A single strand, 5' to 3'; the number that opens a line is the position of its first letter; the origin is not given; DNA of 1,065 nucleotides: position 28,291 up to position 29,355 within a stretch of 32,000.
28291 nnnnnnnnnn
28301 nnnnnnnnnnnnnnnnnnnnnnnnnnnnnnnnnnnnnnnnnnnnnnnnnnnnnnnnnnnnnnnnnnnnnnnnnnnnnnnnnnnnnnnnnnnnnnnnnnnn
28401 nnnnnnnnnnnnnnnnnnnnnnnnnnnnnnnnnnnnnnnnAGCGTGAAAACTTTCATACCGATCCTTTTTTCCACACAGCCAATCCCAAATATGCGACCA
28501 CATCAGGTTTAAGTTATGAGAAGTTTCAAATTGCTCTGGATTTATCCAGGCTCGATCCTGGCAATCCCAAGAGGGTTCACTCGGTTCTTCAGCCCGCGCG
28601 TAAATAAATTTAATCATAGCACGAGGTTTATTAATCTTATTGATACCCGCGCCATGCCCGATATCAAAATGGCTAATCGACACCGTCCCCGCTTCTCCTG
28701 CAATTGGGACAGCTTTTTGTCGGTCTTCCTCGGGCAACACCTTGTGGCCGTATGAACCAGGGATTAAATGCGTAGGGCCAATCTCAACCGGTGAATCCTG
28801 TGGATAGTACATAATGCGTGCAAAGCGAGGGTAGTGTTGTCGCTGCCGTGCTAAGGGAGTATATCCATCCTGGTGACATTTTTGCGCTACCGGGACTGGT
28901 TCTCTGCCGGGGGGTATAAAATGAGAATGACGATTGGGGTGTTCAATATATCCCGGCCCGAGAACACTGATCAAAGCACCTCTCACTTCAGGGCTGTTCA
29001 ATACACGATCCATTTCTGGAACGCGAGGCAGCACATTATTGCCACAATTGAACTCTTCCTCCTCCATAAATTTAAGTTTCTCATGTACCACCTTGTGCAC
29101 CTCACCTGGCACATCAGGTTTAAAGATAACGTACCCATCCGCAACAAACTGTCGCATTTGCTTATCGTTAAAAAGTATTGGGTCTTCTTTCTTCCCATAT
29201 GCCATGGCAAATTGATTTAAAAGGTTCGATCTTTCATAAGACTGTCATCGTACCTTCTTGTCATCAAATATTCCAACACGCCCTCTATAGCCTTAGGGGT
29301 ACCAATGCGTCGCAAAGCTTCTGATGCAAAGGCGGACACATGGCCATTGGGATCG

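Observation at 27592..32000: Three tandem paralogues of a PhyH-like dioxygenase fused to a HEAT-repeat solenoid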

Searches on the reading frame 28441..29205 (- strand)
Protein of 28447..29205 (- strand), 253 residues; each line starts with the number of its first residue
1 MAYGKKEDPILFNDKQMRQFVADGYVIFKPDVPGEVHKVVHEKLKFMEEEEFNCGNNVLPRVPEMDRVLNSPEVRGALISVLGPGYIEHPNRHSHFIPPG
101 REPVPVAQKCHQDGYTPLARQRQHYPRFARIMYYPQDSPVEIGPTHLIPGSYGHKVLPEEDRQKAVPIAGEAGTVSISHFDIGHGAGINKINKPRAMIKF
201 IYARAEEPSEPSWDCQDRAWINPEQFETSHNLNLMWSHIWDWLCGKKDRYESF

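Call 34: search_protein_representatives(protein=window:28447-29205:-)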
Query: 253 residues. Proteins with E-value up to 0.001 (for the whole library): 1187; up to 1e-10: 637; up to 1e-30: 151. The best 150 are listed.
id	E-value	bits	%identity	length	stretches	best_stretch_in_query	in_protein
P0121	3.0e-83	295.7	52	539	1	7-247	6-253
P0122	5.7e-82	291.5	53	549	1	8-253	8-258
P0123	1.9e-76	273.3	48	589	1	11-246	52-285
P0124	6.2e-71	255.3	55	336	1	6-225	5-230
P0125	1.2e-67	244.4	45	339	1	10-248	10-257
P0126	3.4e-67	243.0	56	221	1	8-200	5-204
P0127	2.8e-60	220.3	39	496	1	6-248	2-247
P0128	2.3e-59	217.4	44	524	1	7-246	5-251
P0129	6.7e-58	212.5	43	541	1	11-246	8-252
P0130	9.0e-57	208.8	45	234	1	7-222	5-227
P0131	1.7e-56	207.9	42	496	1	11-248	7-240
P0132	3.0e-54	200.6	43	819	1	11-246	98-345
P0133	5.7e-53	196.4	41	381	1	11-247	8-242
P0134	6.5e-53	196.2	41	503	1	8-246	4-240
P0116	1.7e-52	194.8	67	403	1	132-253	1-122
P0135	2.1e-52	194.5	41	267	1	10-247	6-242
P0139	3.7e-51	190.4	38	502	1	12-249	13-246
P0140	1.9e-50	188.1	39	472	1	10-245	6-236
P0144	1.8e-49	184.9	37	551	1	7-245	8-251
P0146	3.5e-49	184.0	39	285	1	11-247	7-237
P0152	5.5e-48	180.0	37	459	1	5-246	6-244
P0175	2.6e-44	168.0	40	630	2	10-176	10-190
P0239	1.3e-34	136.1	36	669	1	11-220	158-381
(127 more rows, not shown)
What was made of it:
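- The N-half finds 1187 50%-identity cluster representatives, and most top hits are 450-550 aa (call 34).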

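Call 35: search_protein_families(library=pfam, proteins=[P0127, P0131, P0139, P0140, P0152, P0132, P0175, P0135, P0146, P0239], max_evalue=0.01)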
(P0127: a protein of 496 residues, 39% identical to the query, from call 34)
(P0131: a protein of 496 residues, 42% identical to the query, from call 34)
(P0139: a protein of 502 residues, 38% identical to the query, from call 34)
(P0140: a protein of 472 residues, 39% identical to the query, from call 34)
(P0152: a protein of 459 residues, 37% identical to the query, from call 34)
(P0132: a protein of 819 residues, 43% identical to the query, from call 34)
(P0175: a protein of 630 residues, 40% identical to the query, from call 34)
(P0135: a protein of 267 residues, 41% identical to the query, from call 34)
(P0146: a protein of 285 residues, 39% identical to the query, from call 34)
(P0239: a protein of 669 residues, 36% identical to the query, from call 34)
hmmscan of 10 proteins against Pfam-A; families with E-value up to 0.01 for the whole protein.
P0127 (496 aa): 5 families
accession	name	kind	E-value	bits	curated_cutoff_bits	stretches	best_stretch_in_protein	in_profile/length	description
PF13646.12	HEAT_2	-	6.6e-27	94.1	27.7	3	335-411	1-74/88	HEAT repeats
PF02985.28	HEAT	-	1.8e-11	43.6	23.5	1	335-362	2-29/31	HEAT repeat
PF03130.22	HEAT_PBS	-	2e-08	34.3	20.9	1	349-377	1-27/27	PBS lyase HEAT-like repeat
PF13513.12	HEAT_EZ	-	6.3e-05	23.8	27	0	324-360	8-55/55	HEAT-like repeat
PF00514.29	Arm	-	0.00059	20.2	20.6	0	367-387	13-33/41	Armadillo/beta-catenin-like repeat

P0131 (496 aa): 10 families
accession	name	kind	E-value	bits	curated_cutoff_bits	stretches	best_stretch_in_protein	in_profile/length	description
PF13646.12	HEAT_2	-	6.5e-43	145.4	27.7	3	317-400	2-88/88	HEAT repeats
PF03130.22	HEAT_PBS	-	7.9e-27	91.1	20.9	1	360-386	1-27/27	PBS lyase HEAT-like repeat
PF02985.28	HEAT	-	1.4e-25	87.3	23.5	1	346-373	2-29/31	HEAT repeat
PF13513.12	HEAT_EZ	-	2.6e-20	72.9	27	2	343-371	27-55/55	HEAT-like repeat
PF00514.29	Arm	-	4.8e-14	52.3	20.6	0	310-339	8-37/41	Armadillo/beta-catenin-like repeat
PF12717.13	Cnd1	-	2.3e-08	34.7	26.4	1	390-476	1-93/162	non-SMC mitotic condensation complex subunit 1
PF05721.19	PhyH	-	1.6e-07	32.2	22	1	6-188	11-212/213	Phytanoyl-CoA dioxygenase (PhyH)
PF01602.26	Adaptin_N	-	1.6e-06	27.4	37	1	411-473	117-184/524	Adaptin N terminal region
PF12755.13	Vac14_Fab1_bd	-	0.00023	22.2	22.1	0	440-477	26-63/97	Vacuolar 14 Fab1-binding region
PF25786.1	HEAT_GCN1_C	-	0.004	17.6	27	0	314-341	67-94/151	GCN1-like, C-terminal HEAT repeats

P0139 (502 aa): 8 families
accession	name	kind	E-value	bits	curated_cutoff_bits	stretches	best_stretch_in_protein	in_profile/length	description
PF13646.12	HEAT_2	-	5e-36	123.3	27.7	4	319-385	1-67/88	HEAT repeats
PF02985.28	HEAT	-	5e-28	94.9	23.5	1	289-315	2-28/31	HEAT repeat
PF03130.22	HEAT_PBS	-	6e-22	76.1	20.9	2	334-358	2-27/27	PBS lyase HEAT-like repeat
PF00514.29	Arm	-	2.7e-15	56.3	20.6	0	343-373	8-38/41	Armadillo/beta-catenin-like repeat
PF13513.12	HEAT_EZ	-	1.8e-14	54.3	27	0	431-473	4-54/55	HEAT-like repeat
PF05721.19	PhyH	-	2.8e-09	38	22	1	61-192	56-211/213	Phytanoyl-CoA dioxygenase (PhyH)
PF12717.13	Cnd1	-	9.7e-05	22.9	26.4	0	449-474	23-48/162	non-SMC mitotic condensation complex subunit 1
PF01602.26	Adaptin_N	-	0.0027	16.8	37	0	429-479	129-184/524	Adaptin N terminal region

P0140 (472 aa): 8 families
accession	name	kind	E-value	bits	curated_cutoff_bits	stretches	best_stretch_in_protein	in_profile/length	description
PF13646.12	HEAT_2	-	1.6e-33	115.2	27.7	5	354-418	2-65/88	HEAT repeats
PF02985.28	HEAT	-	3.9e-19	67.4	23.5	1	354-378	3-27/31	HEAT repeat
PF03130.22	HEAT_PBS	-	6.7e-15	54.3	20.9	0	400-428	1-27/27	PBS lyase HEAT-like repeat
PF05721.19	PhyH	-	5.8e-12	46.8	22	1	63-187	63-211/213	Phytanoyl-CoA dioxygenase (PhyH)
PF13513.12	HEAT_EZ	-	3.6e-11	43.8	27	1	332-378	3-55/55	HEAT-like repeat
PF12717.13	Cnd1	-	1.9e-06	28.5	26.4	1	332-411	2-85/162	non-SMC mitotic condensation complex subunit 1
PF00514.29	Arm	-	1.6e-05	25.2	20.6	0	319-345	15-41/41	Armadillo/beta-catenin-like repeat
PF01602.26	Adaptin_N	-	0.00025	20.2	37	1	353-458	81-189/524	Adaptin N terminal region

P0152 (459 aa): 7 families
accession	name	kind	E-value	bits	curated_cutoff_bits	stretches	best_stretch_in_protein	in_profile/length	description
PF13646.12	HEAT_2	-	2.4e-23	82.7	27.7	3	371-443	1-72/88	HEAT repeats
PF05721.19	PhyH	-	2.8e-11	44.5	22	1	52-193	47-211/213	Phytanoyl-CoA dioxygenase (PhyH)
PF02985.28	HEAT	-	1.6e-10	40.7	23.5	1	371-397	2-28/31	HEAT repeat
PF03130.22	HEAT_PBS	-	2e-07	31.3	20.9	0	385-411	1-25/27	PBS lyase HEAT-like repeat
PF13513.12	HEAT_EZ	-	8.2e-06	26.7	27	0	384-428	2-54/55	HEAT-like repeat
PF00514.29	Arm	-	1.2e-05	25.6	20.6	0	371-396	14-39/41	Armadillo/beta-catenin-like repeat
PF12717.13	Cnd1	-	0.00027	21.4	26.4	0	372-431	24-87/162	non-SMC mitotic condensation complex subunit 1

P0132 (819 aa): 2 families
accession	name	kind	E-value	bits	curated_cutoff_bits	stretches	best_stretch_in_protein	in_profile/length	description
PF13646.12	HEAT_2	-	2e-09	38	27.7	1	743-800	12-67/88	HEAT repeats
PF05721.19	PhyH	-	9.3e-06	26.5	22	1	110-287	4-205/213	Phytanoyl-CoA dioxygenase (PhyH)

P0175 (630 aa): 5 families
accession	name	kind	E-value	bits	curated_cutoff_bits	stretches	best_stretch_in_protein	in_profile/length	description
PF13646.12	HEAT_2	-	3.6e-27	94.9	27.7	3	299-362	4-69/88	HEAT repeats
PF03130.22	HEAT_PBS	-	9.1e-14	50.8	20.9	0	381-403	4-27/27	PBS lyase HEAT-like repeat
PF02985.28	HEAT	-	1.6e-07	31.4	23.5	0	327-352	2-27/31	HEAT repeat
PF13513.12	HEAT_EZ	-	1.4e-05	25.9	27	0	392-417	28-53/55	HEAT-like repeat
PF05721.19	PhyH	-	7.8e-05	23.5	22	1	73-169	61-156/213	Phytanoyl-CoA dioxygenase (PhyH)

P0135 (267 aa): 1 family
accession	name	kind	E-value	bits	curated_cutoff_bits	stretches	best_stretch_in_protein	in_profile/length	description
PF05721.19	PhyH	-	5.4e-10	40.4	22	1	51-189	51-211/213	Phytanoyl-CoA dioxygenase (PhyH)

P0146 (285 aa): 1 family
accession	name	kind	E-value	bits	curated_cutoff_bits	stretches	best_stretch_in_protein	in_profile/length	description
PF05721.19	PhyH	-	3.7e-08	34.3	22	1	57-185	57-211/213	Phytanoyl-CoA dioxygenase (PhyH)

P0239 (669 aa): 5 families
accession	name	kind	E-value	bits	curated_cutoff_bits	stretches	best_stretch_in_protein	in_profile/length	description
PF13646.12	HEAT_2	-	9.4e-12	45.5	27.7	1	498-575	1-75/88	HEAT repeats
PF02985.28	HEAT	-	1e-07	31.9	23.5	1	498-524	2-28/31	HEAT repeat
PF05721.19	PhyH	-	2e-06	28.7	22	1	260-357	101-211/213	Phytanoyl-CoA dioxygenase (PhyH)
PF03130.22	HEAT_PBS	-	0.00041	21.1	20.9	0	512-540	1-27/27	PBS lyase HEAT-like repeat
PF00514.29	Arm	-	0.00092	19.6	20.6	0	495-522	11-38/41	Armadillo/beta-catenin-like repeat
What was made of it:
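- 8 of 10 sampled hits carry C-terminal HEAT (call 35).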

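Call 49: search_solved_structures(query=A2, max_evalue=1, show_alignments=3)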
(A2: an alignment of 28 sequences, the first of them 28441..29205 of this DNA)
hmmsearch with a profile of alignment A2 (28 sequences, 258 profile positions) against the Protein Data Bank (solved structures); distinct sequences matched with E-value up to 1: 19.
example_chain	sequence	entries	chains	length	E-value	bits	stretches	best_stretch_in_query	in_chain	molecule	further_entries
6zyk_A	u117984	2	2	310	4.3e-05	26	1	66-205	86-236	Monooxygenase | Uncharacterized protein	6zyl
2opw_A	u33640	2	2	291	0.00027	23.3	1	147-209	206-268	PHYHD1 protein | Phytanoyl-CoA dioxygenase domain-containing protein 1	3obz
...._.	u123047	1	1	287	0.0016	20.8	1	69-199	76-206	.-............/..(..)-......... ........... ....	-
7eyw_C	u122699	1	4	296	0.0021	20.5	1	100-199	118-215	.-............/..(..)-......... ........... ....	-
7eyr_C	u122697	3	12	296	0.0021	20.4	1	102-199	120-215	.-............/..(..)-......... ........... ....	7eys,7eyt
7de0_B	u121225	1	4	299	0.0022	20.4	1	82-199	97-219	FtmOx1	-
7eyu_B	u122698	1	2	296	0.0022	20.4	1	102-199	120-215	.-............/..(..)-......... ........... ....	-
9les_A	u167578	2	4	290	0.0026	20.1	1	82-196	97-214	Verruculogen synthase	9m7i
9ler_A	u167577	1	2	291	0.0026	20.1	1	82-196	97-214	Verruculogen synthase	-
7etl_A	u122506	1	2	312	0.003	20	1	82-196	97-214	Verruculogen synthase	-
7etk_A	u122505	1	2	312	0.0031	19.9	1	82-196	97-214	Verruculogen synthase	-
4y5s_A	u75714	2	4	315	0.0032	19.8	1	82-196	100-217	Verruculogen synthase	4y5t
7wsb_A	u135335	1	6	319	0.0033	19.8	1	82-196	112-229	Verruculogen synthase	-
6oxj_A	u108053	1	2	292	0.0034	19.8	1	82-196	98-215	Verruculogen synthase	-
9j1h_A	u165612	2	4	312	0.0037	19.6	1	82-196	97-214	Verruculogen synthase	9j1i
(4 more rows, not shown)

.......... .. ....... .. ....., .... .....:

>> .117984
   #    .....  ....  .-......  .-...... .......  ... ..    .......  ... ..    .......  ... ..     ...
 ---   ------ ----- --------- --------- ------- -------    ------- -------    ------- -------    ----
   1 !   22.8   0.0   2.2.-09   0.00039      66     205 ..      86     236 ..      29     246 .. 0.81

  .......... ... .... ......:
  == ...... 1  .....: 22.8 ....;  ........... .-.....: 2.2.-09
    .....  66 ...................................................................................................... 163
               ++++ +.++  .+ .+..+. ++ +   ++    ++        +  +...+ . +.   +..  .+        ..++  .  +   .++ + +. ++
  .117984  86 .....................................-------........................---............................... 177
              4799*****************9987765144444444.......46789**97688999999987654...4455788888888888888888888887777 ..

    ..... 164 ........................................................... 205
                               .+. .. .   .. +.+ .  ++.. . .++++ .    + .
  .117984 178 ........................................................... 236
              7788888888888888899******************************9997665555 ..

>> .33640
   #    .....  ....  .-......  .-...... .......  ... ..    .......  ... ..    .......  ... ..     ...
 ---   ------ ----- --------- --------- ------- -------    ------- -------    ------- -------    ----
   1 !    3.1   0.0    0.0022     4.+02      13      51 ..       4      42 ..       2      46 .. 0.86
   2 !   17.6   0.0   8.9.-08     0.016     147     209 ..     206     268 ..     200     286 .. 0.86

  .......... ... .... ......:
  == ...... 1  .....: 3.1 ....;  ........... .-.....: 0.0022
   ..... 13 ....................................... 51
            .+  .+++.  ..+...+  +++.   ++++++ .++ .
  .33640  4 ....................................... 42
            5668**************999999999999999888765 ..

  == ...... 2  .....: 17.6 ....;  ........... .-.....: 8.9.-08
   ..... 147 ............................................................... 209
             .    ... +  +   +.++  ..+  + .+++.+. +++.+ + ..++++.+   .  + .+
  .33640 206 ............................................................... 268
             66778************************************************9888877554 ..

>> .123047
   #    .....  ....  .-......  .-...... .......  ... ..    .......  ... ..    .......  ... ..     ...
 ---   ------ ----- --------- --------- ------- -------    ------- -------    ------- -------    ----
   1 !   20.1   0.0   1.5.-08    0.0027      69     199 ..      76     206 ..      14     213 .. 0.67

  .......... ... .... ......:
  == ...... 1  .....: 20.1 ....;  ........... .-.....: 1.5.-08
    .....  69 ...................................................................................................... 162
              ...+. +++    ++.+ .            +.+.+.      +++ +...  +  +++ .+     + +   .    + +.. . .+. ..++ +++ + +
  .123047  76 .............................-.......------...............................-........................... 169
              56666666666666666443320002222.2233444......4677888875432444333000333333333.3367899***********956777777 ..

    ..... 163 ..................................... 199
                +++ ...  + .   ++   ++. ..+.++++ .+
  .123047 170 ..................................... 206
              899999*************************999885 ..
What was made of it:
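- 28867..28875 (-): Codons for His111-Gln112-Asp113 of paralogue 1, the HxD part of the Fe(II) facial triad. Aligned to the HxD of ThoJ and SptF (call 49).
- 28621..28656 (-): Codons for His184 (distal Fe ligand) through Arg195 (2-oxoglutarate C5-carboxylate binder) of paralogue 1. Aligned to the distal His and Arg of ThoJ, PHYHD1 and SptF (call 49).
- On PhyH family Fe(II)/2OG oxygenases (PF05721): They align with the WHQDA/IHQDH motifs and the distal His of ThoJ, SptF and PHYHD1 (call 49).
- These residues align with the triad and Arg of ThoJ, PHYHD1 and SptF (call 49). The best sequence-profile match of the N-half in the PDB is ThoJ (E 4.3e-5, call 49). PHYHD1 is the second-best profile match in the PDB (call 49).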

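Call 67: list_cluster_members(proteins=[P0127, P0131, P0139, P0140, P0152, P0132, P0175, P0239, P0144, P0128])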
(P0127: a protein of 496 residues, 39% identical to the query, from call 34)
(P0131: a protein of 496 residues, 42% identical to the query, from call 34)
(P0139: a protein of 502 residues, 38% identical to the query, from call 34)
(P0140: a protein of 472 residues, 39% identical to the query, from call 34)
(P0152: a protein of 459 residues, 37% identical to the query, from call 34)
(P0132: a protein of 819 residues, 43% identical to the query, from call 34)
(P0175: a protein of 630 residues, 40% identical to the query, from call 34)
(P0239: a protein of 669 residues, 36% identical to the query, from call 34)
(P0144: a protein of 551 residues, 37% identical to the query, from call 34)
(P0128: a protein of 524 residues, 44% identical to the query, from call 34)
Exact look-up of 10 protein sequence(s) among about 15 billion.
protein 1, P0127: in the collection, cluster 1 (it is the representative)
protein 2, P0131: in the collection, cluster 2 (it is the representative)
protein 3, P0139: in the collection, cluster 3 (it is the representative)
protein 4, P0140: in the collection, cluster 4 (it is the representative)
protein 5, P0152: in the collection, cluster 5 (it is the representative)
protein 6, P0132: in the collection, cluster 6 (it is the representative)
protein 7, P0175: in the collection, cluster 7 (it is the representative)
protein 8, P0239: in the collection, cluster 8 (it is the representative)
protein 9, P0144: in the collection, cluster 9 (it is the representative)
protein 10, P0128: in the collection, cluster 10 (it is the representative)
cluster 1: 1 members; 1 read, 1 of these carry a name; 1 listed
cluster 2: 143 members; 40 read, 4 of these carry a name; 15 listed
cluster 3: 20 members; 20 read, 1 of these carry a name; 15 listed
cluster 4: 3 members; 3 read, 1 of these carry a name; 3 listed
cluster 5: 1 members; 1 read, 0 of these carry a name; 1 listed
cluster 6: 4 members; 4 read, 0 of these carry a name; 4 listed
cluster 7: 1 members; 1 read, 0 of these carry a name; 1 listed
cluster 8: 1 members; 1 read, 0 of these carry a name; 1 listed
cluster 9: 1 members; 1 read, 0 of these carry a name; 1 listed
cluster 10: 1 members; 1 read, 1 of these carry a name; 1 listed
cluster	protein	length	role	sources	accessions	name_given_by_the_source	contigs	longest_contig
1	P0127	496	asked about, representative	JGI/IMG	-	HEAT repeat protein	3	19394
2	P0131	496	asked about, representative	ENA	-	-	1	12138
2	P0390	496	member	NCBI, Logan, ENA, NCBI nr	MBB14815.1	phytanoyl-CoA dioxygenase [Candidatus Poribacteria bacterium]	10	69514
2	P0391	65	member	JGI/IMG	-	HEAT repeat protein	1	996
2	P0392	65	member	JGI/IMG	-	HEAT repeat protein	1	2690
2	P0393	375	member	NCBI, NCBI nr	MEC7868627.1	MAG: HEAT repeat domain-containing protein [Candidatus Poribacteria bacterium] | HEAT repeat domain-containing protein [Candidatus Poribacteria bacterium]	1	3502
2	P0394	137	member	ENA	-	-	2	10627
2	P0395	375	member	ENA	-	-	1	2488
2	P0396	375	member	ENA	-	-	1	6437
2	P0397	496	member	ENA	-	-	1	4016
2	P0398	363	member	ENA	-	-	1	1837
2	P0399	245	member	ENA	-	-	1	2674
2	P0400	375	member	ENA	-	-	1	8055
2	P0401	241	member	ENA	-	-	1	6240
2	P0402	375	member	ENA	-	-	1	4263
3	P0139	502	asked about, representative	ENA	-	-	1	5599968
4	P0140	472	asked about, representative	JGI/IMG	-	hypothetical protein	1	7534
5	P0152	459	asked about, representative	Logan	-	-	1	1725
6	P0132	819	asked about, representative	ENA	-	-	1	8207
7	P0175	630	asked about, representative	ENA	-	-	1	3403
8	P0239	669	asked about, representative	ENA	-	-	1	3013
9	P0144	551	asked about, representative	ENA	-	-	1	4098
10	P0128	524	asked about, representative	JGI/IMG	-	hypothetical protein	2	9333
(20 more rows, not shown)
